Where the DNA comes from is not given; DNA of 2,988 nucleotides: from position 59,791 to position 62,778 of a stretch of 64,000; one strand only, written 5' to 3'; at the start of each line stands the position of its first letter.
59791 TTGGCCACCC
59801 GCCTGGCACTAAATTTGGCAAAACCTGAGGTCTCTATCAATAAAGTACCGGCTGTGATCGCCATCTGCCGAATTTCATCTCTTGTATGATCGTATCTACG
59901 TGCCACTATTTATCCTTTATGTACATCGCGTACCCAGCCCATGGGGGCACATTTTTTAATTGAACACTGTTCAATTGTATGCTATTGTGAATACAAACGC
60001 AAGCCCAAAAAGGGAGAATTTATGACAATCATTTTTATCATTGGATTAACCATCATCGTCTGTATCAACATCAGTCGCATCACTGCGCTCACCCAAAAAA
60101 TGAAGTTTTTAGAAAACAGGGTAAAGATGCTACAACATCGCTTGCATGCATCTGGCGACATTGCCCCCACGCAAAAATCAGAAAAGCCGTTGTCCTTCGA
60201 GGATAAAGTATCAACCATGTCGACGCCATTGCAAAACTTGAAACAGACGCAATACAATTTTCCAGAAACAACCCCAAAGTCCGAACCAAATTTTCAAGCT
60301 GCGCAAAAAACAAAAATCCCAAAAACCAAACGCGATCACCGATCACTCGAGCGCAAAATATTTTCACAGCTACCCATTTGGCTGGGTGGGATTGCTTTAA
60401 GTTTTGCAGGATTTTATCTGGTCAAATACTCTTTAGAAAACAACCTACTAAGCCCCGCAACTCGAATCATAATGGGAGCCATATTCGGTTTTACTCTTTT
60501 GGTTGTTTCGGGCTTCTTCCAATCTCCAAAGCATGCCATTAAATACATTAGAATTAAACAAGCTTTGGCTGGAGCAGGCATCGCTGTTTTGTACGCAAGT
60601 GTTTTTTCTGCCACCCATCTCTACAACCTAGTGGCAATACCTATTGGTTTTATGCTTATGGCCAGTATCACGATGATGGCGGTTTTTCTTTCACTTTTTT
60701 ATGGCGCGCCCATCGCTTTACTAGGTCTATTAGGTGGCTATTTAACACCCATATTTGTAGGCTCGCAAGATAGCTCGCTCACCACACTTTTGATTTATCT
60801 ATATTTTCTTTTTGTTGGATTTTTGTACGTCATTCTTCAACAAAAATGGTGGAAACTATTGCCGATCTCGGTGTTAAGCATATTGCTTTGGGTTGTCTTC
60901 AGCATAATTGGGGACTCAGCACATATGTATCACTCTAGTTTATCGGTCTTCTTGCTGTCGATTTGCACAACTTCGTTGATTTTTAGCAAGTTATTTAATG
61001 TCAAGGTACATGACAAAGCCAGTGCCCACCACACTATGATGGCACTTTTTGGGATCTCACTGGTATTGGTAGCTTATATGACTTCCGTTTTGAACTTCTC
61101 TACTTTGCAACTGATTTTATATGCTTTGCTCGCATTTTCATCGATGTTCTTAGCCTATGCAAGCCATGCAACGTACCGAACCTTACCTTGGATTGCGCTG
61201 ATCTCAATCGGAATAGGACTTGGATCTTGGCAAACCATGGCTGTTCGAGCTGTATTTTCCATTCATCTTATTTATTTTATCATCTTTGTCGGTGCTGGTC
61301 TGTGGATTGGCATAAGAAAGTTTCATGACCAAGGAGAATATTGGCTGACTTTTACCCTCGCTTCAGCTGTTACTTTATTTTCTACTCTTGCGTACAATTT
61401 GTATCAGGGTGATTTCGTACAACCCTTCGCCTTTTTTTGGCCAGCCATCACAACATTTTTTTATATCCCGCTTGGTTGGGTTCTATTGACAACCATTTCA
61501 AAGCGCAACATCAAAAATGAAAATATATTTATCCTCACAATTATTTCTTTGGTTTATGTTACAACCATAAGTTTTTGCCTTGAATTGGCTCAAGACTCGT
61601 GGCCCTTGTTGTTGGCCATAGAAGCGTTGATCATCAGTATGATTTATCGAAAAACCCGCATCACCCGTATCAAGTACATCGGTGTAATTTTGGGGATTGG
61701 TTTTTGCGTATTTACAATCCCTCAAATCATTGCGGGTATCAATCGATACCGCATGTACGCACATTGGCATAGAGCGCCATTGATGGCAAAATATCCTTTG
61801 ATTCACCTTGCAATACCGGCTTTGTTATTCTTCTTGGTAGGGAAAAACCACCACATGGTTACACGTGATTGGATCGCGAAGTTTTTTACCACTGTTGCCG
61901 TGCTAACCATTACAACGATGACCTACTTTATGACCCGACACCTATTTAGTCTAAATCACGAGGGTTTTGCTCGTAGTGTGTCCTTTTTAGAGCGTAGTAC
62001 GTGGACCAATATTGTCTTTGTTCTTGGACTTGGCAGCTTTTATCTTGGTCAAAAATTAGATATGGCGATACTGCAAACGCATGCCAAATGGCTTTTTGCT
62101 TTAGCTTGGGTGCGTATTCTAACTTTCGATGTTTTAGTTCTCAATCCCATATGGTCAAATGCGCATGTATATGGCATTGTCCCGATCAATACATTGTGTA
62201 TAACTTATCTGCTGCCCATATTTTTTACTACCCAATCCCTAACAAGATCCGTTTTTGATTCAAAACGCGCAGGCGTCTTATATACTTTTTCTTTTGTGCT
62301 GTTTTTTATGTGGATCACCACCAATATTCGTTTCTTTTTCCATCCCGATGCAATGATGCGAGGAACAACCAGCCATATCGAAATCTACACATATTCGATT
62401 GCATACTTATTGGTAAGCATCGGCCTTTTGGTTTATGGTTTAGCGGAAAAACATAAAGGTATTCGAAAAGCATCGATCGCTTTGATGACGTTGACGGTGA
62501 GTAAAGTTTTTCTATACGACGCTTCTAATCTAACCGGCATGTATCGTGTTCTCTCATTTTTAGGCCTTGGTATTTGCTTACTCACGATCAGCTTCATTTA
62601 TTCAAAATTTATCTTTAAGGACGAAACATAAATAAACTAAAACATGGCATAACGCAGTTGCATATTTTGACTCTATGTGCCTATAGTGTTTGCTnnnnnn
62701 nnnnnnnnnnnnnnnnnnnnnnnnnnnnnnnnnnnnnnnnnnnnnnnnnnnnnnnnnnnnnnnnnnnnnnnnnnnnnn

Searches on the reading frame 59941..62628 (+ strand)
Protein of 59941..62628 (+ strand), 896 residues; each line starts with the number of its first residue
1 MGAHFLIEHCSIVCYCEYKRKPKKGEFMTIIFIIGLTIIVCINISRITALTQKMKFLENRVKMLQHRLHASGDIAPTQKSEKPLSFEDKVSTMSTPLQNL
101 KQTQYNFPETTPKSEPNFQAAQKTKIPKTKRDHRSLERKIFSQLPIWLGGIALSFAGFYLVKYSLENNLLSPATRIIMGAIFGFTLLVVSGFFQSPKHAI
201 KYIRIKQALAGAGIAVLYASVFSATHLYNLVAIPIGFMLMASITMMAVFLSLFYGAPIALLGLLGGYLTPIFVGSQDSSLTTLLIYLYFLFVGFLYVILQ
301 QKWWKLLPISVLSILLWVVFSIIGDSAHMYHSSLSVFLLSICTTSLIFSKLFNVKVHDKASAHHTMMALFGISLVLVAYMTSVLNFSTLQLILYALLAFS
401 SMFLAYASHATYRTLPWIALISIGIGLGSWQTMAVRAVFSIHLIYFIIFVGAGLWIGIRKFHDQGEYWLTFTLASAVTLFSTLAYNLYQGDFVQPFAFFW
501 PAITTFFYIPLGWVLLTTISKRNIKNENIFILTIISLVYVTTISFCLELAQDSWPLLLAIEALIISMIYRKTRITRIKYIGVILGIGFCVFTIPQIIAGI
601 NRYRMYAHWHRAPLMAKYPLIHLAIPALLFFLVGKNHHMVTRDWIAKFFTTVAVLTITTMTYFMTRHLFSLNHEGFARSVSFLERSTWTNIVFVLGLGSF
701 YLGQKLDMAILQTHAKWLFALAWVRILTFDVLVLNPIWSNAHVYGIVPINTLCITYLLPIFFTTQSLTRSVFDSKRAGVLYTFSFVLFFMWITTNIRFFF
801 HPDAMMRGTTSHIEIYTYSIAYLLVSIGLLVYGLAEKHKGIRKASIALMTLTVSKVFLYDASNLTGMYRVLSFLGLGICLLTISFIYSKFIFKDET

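Call 21: search_protein_families(library=pfam, proteins=[window:59941-62628:+], max_evalue=0.00001)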
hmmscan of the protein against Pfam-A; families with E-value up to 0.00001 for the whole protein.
window:59941-62628:+ (896 aa): 1 family
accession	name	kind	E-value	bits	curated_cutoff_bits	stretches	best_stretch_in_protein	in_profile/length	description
PF10101.14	DUF2339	-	9.9e-81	272.9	33.6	2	144-400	4-264/659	Predicted membrane protein (DUF2339)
